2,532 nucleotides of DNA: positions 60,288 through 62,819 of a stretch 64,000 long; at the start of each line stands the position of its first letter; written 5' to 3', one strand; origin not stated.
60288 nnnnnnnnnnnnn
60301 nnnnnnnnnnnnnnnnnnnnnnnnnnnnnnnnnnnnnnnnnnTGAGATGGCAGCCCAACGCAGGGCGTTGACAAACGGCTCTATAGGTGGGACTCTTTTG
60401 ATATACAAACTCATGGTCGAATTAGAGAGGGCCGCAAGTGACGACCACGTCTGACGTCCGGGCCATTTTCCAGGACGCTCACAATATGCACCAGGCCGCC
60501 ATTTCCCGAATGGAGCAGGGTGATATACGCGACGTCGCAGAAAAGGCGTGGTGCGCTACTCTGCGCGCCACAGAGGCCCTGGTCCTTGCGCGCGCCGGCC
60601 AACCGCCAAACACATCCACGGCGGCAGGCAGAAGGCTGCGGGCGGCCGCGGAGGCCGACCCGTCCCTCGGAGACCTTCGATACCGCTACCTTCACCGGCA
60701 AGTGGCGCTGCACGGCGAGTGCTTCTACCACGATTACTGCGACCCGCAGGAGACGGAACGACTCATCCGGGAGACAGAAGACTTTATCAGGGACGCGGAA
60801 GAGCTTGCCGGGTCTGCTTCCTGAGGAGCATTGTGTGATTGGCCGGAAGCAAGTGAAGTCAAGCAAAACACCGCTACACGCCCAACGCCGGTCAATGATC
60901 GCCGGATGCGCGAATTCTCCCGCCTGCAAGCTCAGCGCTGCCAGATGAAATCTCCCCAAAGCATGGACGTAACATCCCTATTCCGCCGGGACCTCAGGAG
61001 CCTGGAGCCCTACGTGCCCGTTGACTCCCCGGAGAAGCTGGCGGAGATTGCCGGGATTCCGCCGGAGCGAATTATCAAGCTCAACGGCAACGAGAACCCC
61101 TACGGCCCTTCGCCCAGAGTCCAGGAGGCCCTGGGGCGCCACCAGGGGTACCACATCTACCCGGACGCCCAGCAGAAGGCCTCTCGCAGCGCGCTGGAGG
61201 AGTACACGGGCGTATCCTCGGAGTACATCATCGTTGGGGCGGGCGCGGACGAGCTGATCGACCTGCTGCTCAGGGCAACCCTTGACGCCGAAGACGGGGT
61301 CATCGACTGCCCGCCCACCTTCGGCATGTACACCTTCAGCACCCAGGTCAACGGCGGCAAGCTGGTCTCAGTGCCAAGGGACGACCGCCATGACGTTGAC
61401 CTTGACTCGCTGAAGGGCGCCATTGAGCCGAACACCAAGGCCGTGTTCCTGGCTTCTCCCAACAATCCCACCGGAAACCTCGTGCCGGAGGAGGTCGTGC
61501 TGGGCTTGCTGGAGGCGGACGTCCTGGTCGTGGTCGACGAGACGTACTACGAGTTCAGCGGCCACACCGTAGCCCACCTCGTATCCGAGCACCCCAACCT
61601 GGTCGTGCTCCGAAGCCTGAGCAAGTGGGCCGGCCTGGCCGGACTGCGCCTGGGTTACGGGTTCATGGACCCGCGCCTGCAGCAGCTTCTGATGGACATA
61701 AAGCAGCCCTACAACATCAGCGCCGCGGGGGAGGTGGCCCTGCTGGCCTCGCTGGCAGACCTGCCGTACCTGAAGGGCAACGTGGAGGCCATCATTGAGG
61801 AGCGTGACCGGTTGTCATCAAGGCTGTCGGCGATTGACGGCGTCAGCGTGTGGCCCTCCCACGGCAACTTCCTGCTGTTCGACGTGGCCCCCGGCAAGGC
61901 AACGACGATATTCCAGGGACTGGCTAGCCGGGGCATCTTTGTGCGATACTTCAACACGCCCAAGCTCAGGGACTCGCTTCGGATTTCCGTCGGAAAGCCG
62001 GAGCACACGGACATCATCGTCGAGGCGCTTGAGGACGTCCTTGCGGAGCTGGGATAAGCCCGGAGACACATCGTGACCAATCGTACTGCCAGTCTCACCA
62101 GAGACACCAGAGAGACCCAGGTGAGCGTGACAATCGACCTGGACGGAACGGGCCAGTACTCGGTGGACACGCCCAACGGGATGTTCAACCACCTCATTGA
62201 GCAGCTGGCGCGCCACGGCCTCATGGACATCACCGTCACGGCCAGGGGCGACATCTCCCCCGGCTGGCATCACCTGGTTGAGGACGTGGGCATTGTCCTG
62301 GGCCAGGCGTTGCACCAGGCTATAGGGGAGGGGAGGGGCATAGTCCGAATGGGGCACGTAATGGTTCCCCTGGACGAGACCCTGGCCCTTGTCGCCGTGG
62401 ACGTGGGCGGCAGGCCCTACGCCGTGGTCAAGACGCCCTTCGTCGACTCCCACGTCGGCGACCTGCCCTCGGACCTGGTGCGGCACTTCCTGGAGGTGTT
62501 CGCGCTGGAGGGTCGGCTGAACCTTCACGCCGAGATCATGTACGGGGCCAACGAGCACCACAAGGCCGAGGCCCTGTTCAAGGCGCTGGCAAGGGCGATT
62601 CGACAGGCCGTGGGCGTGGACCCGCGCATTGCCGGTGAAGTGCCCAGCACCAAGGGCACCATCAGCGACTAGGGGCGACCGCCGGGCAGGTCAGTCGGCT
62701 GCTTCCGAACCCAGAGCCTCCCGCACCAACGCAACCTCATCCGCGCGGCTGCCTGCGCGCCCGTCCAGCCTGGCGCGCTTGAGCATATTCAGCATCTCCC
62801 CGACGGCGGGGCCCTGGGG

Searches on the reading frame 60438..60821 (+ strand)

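Call 45: search_protein_families(library=pfam, proteins=[window:60438-60821:+], max_evalue=0.001)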
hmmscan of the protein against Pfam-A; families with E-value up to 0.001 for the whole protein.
window:60438-60821:+ (128 aa): 1 family
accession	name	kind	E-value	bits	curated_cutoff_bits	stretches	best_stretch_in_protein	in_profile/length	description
PF05942.16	PaREP1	-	3.4e-05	24.2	24.4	1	14-116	6-114/115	Archaeal PaREP1/PaREP8 family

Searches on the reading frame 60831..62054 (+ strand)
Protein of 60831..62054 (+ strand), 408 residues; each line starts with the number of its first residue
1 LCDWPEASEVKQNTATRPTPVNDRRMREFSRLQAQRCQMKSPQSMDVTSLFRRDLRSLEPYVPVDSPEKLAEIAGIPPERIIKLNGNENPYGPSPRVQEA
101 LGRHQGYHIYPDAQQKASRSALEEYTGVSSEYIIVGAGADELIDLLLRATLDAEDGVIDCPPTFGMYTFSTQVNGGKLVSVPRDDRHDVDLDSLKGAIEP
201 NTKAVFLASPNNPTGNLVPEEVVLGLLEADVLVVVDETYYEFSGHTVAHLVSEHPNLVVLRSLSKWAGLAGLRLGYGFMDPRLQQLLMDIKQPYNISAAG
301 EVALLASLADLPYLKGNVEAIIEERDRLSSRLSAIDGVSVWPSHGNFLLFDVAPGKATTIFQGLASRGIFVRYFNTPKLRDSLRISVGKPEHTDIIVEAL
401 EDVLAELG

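Call 3: search_protein_families(library=pfam, proteins=[window:60831-62054:+], max_evalue=1)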
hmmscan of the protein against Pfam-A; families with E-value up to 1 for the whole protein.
window:60831-62054:+ (408 aa): 5 families
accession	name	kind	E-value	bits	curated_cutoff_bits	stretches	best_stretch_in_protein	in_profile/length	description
PF00155.27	Aminotran_1_2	-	5.4e-60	203.9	19.7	1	80-400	2-361/361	Aminotransferase class I and II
PF04864.19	Alliinase_C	-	1.3e-06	28.1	22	1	129-279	65-208/363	Allinase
PF01053.26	Cys_Met_Meta_PP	-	7.9e-05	21.8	27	1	189-240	125-177/381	Cys/Met metabolism PLP-dependent enzyme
PF00266.25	Aminotran_5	-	0.00048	19.6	21.5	1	174-237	112-176/371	Aminotransferase class-V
PF01041.23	DegT_DnrJ_EryC1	-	0.15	11.7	19.8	1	120-208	31-119/360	DegT/DnrJ/EryC1/StrS aminotransferase family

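Call 4: search_protein_families(library=ncbifam, proteins=[window:60831-62054:+], max_evalue=1)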
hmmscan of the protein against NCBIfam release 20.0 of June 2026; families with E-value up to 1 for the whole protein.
window:60831-62054:+ (408 aa): 90 families (the best 25 are shown)
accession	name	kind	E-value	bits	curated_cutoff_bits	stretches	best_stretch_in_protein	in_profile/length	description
TIGR01141.1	hisC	equivalog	4.3e-95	318.5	276.55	1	52-402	1-348/349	histidinol-phosphate transaminase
NF003496.0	PRK05166.1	equivalog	3.9e-67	226.6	540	1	46-404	5-370/373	histidinol-phosphate transaminase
NF002878.0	PRK03321.1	subfamily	2.7e-64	217.1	374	1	51-405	5-350/352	histidinol-phosphate transaminase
NF002726.0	PRK02610.1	equivalog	4.1e-62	210.2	391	1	50-405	4-370/374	histidinol-phosphate transaminase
TIGR01140.1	L_thr_O3P_dcar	equivalog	3.6e-56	190.7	290.55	1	67-400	5-330/331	threonine-phosphate decarboxylase CobD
NF002877.0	PRK03317.1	equivalog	4.8e-55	186.9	409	1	82-405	34-368/374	histidinol-phosphate transaminase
NF006014.0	PRK08153.1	equivalog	2.6e-54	184.5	510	1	56-407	12-367/370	pyridoxal phosphate-dependent aminotransferase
NF006580.0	PRK09105.1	subfamily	3.1e-40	138.2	444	1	80-405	47-372/375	pyridoxal phosphate-dependent aminotransferase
NF051461.1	pyoverd_PtaA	equivalog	3.3e-35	121.5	500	1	49-399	3-355/359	pyoverdine biosynthesis transaminase PtaA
NF005915.1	PRK07908.1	equivalog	2.7e-30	105.9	360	1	104-400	38-331/332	Rv2231c family histidinol phosphate aminotransferase CobC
NF041364.1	GntC_guanitoxin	equivalog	2.1e-27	96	415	1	126-353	56-300/356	guanitoxin biosynthesis PLP-dependent (S)-gamma-hydroxy-L-arginine cyclodehydratase GntC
NF053748.1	bifunc_CobBC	exception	1.4e-26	93.1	950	1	105-400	507-796/797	bifunctional hydrogenobyrinic acid a,c-diamide synthase/histidinol phosphate aminotransferase CobBC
NF005305.0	PRK06836.1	equivalog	1.8e-26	93.3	376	1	123-361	91-346/396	pyridoxal phosphate-dependent aminotransferase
NF006225.0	PRK08354.1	equivalog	1.4e-23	83.7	288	1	123-403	53-315/318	putative aminotransferase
NF004870.0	PRK06225.1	equivalog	9.7e-23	80.5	351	1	80-406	29-376/380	pyridoxal phosphate-dependent aminotransferase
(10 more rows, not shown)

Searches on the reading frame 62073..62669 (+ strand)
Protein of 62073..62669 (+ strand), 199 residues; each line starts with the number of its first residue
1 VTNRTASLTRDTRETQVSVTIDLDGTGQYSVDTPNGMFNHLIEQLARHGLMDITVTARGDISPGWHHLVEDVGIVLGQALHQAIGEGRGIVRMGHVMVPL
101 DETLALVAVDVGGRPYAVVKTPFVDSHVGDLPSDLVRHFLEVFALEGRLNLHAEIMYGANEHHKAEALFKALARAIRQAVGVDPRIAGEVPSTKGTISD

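Call 3: search_protein_families(library=pfam, proteins=[window:62073-62669:+], max_evalue=1)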
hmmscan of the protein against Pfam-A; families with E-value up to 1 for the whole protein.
window:62073-62669:+ (199 aa): 1 family
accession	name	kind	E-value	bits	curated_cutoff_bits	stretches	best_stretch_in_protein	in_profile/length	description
PF00475.24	IGPD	-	5.9e-54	182.5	27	1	33-176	1-144/144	Imidazoleglycerol-phosphate dehydratase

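Call 4: search_protein_families(library=ncbifam, proteins=[window:62073-62669:+], max_evalue=1)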
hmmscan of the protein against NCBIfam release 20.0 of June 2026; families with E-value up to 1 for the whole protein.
window:62073-62669:+ (199 aa): 14 families
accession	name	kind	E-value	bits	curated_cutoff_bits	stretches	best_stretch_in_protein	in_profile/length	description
NF002116.0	PRK00951.2-6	equivalog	8.6e-82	273.9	269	1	1-197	1-197/197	imidazoleglycerol-phosphate dehydratase HisB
NF002109.0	PRK00951.1-5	equivalog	2.2e-73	246.3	278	1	3-196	2-195/196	imidazoleglycerol-phosphate dehydratase HisB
NF002111.0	PRK00951.2-1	equivalog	7.3e-71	237.8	231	1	2-197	2-194/194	imidazoleglycerol-phosphate dehydratase HisB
NF002110.2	PRK00951.1-6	equivalog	4.6e-66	222.3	266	1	4-196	1-198/199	imidazoleglycerol-phosphate dehydratase HisB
NF002106.0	PRK00951.1-1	equivalog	5.3e-65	218.8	283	1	2-197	2-197/197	imidazoleglycerol-phosphate dehydratase HisB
NF002115.0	PRK00951.2-5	equivalog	1.3e-64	217.6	289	1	3-196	2-194/195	imidazoleglycerol-phosphate dehydratase HisB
NF002108.0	PRK00951.1-3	equivalog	2.1e-60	203.9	328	1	3-197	9-203/205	imidazoleglycerol-phosphate dehydratase HisB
NF002107.0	PRK00951.1-2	equivalog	4.8e-60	202.6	267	1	4-197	2-194/194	imidazoleglycerol-phosphate dehydratase HisB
NF003937.0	PRK05446.1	equivalog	3.4e-59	200.7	443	1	2-196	165-354/355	bifunctional histidinol-phosphatase/imidazoleglycerol-phosphate dehydratase HisB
NF002112.0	PRK00951.2-2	equivalog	5.3e-59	199.2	315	1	4-196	2-193/194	imidazoleglycerol-phosphate dehydratase HisB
NF002114.0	PRK00951.2-4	equivalog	1.3e-57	194.5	189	1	7-197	3-190/190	imidazoleglycerol-phosphate dehydratase HisB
NF002113.0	PRK00951.2-3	equivalog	1.7e-52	178.1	288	1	4-197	2-190/190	imidazoleglycerol-phosphate dehydratase HisB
NF010121.0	PRK13598.1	equivalog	6.2e-45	153.3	295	1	3-197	2-193/193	imidazoleglycerol-phosphate dehydratase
NF009675.0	PRK13196.1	equivalog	0.056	13.3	308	1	73-115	146-189/219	pyroglutamyl-peptidase I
